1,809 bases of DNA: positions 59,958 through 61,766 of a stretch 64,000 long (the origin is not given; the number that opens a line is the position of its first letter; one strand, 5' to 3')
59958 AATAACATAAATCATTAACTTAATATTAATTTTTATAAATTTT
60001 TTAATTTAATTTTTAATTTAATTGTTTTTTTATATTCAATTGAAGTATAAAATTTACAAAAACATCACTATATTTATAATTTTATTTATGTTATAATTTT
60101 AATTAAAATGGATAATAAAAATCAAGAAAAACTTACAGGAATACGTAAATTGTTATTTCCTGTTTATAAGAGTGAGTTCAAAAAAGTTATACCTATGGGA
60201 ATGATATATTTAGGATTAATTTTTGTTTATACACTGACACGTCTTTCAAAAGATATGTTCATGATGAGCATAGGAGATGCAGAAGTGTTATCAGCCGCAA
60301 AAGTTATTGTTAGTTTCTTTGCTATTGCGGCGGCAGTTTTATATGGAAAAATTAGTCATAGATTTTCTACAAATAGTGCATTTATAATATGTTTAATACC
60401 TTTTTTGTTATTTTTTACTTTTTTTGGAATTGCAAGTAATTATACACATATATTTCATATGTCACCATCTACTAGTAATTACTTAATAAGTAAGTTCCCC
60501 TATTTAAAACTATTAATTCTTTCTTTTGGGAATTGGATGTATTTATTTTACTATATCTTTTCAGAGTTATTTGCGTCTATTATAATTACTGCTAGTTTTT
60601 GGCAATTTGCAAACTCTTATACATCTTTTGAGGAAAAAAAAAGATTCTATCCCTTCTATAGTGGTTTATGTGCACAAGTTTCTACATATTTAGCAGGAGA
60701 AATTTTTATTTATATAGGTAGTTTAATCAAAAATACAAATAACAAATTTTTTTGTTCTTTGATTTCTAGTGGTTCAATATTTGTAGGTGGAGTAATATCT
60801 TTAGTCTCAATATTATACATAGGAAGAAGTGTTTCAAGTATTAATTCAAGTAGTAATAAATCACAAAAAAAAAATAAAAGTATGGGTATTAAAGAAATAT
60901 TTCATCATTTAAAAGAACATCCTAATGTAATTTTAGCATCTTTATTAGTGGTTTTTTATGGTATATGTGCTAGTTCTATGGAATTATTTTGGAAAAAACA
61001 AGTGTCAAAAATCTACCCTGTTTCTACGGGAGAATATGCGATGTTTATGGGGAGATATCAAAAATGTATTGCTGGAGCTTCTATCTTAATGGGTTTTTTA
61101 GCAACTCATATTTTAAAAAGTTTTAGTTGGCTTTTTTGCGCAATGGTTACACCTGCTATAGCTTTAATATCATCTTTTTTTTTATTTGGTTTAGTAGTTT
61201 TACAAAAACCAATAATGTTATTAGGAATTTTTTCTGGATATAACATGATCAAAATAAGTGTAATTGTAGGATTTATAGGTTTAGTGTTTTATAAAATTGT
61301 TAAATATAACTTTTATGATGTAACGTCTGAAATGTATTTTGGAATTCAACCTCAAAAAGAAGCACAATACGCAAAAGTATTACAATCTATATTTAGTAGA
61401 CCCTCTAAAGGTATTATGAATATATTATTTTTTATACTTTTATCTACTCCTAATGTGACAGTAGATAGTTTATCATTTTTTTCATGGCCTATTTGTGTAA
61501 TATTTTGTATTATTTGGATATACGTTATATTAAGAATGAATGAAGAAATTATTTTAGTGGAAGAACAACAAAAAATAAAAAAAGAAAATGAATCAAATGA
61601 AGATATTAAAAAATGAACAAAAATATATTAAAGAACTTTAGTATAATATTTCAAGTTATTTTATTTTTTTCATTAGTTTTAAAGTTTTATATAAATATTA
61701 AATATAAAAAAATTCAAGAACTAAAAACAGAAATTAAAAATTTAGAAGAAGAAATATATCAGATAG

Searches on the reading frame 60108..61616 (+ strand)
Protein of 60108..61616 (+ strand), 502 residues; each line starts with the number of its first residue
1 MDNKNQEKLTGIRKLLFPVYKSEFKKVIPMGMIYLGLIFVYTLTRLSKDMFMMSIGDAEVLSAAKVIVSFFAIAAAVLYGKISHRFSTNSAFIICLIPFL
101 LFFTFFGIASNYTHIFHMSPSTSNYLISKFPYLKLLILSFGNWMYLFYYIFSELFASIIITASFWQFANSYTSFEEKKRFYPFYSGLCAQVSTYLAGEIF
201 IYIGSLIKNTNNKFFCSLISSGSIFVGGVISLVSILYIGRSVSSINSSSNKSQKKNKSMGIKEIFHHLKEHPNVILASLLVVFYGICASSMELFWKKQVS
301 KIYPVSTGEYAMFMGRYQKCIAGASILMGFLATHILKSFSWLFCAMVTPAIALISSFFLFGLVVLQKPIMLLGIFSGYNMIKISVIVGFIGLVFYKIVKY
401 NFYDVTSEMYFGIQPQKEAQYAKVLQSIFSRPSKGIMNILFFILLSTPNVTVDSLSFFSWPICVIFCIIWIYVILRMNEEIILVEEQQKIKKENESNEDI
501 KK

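Call 30: search_protein_families(library=pfam, proteins=[window:60108-61616:+], max_evalue=0.001)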
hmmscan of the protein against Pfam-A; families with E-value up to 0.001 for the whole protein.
window:60108-61616:+ (502 aa): 1 family
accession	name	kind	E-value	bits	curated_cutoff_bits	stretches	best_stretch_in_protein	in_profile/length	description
PF03219.20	TLC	-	6.7e-75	253.2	21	1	4-479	3-489/491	TLC ATP/ADP transporter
